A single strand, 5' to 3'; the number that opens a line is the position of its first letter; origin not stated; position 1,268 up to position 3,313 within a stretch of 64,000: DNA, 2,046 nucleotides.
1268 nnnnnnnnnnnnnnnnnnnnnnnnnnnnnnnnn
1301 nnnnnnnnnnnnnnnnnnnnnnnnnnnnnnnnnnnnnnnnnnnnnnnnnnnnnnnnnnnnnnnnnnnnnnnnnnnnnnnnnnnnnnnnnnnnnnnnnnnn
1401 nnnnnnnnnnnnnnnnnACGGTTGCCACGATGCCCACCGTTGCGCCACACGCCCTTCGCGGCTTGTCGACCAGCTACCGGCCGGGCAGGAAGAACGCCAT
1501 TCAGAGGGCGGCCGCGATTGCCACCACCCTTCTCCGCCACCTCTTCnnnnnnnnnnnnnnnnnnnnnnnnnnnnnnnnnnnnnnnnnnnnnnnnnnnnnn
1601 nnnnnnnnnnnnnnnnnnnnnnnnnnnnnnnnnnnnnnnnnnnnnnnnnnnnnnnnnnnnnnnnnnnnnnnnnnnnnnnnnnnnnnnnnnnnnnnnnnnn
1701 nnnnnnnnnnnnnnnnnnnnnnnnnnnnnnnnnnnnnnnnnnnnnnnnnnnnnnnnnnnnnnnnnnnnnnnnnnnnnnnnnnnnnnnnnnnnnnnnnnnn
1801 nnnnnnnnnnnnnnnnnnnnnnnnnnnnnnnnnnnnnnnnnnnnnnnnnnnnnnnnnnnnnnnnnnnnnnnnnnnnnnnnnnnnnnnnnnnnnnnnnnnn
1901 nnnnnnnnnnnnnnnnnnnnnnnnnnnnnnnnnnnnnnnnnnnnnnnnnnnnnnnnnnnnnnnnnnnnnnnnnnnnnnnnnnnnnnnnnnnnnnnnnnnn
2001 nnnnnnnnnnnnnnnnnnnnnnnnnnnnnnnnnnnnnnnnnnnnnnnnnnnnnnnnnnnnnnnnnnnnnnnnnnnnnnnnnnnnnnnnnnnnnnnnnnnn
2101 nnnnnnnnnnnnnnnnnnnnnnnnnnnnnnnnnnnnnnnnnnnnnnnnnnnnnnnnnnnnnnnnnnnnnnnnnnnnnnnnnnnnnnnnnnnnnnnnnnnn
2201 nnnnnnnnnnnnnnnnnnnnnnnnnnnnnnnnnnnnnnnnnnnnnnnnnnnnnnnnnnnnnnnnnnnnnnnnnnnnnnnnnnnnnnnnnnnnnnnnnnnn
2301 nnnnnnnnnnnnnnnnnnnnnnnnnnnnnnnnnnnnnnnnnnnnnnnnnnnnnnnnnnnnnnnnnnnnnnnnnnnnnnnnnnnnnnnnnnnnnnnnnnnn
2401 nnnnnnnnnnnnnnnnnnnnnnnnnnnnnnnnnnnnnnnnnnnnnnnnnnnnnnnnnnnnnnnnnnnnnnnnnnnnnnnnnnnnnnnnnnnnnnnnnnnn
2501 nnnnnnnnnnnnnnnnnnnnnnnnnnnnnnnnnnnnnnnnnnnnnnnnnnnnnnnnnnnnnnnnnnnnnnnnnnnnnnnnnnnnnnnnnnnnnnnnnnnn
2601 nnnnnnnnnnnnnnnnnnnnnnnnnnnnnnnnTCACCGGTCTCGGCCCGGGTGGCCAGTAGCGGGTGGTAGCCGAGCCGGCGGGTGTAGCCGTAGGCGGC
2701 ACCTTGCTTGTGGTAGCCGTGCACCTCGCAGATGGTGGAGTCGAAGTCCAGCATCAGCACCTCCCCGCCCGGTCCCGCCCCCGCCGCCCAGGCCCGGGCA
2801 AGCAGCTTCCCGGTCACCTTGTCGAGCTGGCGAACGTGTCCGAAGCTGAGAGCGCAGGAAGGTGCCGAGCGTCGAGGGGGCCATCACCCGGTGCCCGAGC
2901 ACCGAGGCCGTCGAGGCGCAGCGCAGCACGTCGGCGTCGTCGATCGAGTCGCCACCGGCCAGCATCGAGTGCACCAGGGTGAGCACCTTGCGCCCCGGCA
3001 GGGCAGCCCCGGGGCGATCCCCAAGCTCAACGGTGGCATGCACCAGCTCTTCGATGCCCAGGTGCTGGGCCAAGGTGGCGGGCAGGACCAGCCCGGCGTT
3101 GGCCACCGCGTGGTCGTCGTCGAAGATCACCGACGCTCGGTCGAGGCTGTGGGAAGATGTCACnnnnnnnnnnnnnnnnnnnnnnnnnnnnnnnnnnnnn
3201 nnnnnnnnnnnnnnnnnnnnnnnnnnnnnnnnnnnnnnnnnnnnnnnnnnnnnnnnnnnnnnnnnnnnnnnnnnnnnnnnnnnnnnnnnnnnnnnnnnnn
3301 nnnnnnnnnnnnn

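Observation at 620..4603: Two secreted CAP/PR-1-superfamily paralogs with repetitive Pro-rich stalks flank a dead IS element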

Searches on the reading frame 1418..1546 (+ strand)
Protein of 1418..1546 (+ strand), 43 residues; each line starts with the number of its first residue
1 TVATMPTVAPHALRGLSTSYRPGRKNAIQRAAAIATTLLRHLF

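Call 64: search_protein_families(library=ncbifam, proteins=[window:1418-1546:+], max_evalue=10)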
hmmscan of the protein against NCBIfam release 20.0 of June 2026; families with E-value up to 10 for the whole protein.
seq(43 aa): 0 families

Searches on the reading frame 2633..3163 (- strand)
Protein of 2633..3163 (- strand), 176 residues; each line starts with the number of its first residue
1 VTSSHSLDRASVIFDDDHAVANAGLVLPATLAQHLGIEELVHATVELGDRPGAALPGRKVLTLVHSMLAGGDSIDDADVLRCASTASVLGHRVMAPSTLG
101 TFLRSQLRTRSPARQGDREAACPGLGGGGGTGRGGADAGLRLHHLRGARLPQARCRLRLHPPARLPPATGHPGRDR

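Call 4: search_protein_families(library=pfam, proteins=[window:2633-3163:-], max_evalue=0.01)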
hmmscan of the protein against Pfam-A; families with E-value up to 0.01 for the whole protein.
window:2633-3163:- (176 aa): 0 families

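Call 5: search_protein_families(library=ncbifam, proteins=[window:2633-3163:-], max_evalue=0.01)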
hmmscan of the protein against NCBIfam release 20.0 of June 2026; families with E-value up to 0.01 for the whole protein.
window:2633-3163:- (176 aa): 1 family
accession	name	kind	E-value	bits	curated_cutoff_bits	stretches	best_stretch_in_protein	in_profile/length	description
NF033539.1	transpos_IS1380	equivalog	7.6e-12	44.5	180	1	13-105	3-98/419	IS1380 family transposase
